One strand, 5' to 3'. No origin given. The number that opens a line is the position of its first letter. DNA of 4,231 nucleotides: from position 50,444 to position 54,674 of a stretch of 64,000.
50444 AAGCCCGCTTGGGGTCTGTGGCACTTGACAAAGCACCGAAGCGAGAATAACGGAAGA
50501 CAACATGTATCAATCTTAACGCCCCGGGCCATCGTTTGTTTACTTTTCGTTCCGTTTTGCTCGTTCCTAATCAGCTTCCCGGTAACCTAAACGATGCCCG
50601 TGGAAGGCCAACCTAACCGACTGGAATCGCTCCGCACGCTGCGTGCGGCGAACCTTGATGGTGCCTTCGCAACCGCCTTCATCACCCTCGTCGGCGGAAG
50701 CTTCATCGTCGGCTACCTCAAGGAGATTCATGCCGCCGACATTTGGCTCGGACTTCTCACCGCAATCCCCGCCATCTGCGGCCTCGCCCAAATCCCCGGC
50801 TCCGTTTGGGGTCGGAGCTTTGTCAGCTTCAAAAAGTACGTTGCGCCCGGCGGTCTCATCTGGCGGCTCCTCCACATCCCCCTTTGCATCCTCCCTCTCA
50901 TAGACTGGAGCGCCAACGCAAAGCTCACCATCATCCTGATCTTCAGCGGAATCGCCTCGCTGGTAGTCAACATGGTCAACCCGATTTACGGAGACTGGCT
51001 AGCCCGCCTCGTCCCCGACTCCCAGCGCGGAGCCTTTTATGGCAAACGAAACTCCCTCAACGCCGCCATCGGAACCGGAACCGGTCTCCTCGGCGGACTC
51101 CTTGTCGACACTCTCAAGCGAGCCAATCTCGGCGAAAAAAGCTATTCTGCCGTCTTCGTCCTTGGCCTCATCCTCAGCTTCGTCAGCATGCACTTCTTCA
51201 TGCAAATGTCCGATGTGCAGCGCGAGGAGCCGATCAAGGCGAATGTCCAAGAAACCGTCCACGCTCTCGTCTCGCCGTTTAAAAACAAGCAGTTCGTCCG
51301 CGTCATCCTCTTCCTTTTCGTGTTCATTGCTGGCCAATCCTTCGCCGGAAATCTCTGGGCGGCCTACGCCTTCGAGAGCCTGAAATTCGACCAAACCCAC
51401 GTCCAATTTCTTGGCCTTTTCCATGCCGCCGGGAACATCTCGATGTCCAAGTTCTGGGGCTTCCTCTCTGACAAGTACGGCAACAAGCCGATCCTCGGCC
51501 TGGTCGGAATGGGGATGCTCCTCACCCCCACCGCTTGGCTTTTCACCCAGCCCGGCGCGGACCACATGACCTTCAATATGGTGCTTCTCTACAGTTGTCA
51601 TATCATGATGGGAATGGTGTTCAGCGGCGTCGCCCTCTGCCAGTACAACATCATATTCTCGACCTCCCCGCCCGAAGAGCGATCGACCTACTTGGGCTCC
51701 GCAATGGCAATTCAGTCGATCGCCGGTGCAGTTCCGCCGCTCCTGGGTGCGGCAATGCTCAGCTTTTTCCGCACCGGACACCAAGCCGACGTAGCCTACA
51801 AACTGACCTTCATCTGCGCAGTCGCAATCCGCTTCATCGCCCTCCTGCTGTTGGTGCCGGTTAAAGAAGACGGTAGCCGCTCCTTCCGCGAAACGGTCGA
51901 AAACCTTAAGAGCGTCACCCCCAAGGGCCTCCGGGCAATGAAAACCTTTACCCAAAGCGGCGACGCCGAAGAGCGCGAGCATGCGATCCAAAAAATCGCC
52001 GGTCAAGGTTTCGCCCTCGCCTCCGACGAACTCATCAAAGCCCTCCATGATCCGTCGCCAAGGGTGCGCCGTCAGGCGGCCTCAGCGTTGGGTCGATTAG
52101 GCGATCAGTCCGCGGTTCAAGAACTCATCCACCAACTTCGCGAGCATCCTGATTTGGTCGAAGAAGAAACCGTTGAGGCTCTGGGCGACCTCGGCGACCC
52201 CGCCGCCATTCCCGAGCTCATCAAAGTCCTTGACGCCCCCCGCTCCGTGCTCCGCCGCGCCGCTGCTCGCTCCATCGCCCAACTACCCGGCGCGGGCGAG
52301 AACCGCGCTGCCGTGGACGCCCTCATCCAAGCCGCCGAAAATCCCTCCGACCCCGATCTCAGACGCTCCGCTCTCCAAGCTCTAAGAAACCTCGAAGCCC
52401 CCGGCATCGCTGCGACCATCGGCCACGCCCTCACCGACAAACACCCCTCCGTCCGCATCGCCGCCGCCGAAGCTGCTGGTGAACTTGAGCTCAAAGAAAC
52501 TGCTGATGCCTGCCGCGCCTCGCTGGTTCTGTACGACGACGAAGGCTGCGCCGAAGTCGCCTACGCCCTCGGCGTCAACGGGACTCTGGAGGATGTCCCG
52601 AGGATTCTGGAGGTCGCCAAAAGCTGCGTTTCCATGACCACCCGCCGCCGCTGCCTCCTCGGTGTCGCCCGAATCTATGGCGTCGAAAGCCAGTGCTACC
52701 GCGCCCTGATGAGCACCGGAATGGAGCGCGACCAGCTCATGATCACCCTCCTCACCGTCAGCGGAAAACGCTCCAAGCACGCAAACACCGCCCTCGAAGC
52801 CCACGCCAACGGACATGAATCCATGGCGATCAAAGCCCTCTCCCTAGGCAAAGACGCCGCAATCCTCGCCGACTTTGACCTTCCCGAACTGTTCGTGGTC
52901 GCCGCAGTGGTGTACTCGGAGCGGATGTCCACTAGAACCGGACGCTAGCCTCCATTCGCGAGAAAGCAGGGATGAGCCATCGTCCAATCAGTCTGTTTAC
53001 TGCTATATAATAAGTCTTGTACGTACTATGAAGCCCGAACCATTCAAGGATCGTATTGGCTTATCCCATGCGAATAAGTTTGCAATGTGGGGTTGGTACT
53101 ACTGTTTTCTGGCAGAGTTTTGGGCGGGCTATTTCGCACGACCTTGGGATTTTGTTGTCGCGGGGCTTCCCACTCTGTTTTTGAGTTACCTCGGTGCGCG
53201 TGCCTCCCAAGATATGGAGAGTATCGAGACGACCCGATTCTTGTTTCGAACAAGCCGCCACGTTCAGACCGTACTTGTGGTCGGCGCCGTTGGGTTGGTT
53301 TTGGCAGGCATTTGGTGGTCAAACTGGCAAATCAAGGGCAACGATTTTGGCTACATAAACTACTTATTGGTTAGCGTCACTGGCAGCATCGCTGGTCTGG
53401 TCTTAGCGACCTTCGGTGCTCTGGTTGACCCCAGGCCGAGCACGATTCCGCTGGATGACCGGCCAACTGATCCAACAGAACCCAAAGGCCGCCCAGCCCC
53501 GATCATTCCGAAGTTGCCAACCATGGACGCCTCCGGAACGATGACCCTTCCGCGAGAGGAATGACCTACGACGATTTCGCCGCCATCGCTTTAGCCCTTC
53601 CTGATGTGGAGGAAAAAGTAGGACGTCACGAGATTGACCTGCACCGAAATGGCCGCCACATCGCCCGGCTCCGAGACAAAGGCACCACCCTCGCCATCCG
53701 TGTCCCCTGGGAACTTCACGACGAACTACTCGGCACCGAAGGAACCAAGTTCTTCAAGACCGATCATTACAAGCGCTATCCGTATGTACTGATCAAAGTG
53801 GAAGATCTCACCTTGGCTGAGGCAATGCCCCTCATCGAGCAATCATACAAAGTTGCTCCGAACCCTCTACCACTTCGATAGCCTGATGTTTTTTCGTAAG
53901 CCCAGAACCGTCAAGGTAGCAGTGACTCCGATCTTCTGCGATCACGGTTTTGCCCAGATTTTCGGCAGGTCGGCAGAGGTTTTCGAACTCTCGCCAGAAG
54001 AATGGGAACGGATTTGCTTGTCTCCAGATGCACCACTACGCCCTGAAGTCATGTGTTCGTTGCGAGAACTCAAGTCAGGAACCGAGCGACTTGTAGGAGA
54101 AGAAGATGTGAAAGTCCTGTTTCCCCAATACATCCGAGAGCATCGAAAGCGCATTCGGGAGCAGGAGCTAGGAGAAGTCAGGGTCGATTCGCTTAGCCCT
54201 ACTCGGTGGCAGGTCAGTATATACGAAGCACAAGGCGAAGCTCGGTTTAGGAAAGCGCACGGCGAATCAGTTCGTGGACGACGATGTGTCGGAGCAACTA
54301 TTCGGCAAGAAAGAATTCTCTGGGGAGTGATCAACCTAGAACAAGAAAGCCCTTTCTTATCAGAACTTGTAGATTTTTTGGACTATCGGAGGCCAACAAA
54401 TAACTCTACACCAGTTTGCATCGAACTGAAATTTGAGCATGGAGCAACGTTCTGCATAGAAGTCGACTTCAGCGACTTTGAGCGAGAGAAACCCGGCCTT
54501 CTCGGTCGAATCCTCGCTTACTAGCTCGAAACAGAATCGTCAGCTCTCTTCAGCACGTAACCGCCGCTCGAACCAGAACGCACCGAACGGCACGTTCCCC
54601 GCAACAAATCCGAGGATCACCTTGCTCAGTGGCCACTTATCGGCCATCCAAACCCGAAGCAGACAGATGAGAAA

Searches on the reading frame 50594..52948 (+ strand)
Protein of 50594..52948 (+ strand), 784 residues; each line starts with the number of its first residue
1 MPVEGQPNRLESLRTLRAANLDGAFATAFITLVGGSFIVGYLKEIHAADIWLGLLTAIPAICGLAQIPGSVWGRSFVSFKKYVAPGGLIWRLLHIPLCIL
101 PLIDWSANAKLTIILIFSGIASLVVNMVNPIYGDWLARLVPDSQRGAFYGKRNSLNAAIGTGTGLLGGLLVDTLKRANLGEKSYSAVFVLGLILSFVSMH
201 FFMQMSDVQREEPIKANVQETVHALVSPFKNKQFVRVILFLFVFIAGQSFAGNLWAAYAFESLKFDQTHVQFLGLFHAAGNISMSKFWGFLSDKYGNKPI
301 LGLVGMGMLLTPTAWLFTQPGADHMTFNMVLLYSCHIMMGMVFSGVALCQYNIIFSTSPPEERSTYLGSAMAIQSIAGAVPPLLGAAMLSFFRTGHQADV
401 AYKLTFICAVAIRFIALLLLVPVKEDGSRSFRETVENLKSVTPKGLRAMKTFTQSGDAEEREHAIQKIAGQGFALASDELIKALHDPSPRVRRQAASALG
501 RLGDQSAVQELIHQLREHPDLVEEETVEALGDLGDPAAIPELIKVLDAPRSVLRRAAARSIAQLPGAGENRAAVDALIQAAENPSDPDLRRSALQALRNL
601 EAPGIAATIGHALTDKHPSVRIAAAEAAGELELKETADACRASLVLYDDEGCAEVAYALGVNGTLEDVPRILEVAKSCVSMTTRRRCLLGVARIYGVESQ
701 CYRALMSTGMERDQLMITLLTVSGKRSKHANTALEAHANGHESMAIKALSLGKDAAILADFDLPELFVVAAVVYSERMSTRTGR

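Call 7: search_protein_families(library=pfam, proteins=[window:50594-52948:+], max_evalue=0.01)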
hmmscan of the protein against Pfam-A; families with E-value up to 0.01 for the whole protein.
window:50594-52948:+ (784 aa): 10 families
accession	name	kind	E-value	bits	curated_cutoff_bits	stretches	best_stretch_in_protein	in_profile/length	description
PF13646.12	HEAT_2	-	5.6e-33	113.5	27.7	4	453-531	9-88/88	HEAT repeats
PF07690.21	MFS_1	-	6.2e-24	85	33.4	2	239-445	3-195/347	Major Facilitator Superfamily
PF02985.28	HEAT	-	5.4e-13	48.3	23.5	1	480-504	5-29/31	HEAT repeat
PF03130.22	HEAT_PBS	-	1.2e-11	44.3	20.9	2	491-513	1-23/27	PBS lyase HEAT-like repeat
PF13347.12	MFS_2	-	5.5e-09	35.5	27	1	105-417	91-414/427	MFS/sugar transport protein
PF13513.12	HEAT_EZ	-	7.1e-08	33.3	27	0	489-531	1-53/55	HEAT-like repeat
PF00514.29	Arm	-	3.6e-06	27.3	20.6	0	480-502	17-39/41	Armadillo/beta-catenin-like repeat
PF03209.21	PUCC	-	1.9e-05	24.3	21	1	167-425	144-398/401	PUCC protein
PF12717.13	Cnd1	-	0.00036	21.1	26.4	0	477-510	23-56/162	non-SMC mitotic condensation complex subunit 1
PF11838.14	ERAP1_C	-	0.0029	17.5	38.2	0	492-604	130-215/318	ERAP1-like C-terminal domain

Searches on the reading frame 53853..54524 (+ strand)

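Call 7: search_protein_families(library=pfam, proteins=[window:53853-54524:+], max_evalue=0.01)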
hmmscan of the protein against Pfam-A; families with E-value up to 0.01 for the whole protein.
window:53853-54524:+ (223 aa): 1 family
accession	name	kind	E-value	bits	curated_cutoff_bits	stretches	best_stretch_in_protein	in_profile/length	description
PF08447.18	PAS_3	-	0.0033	18.1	25.6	0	27-77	2-49/89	PAS fold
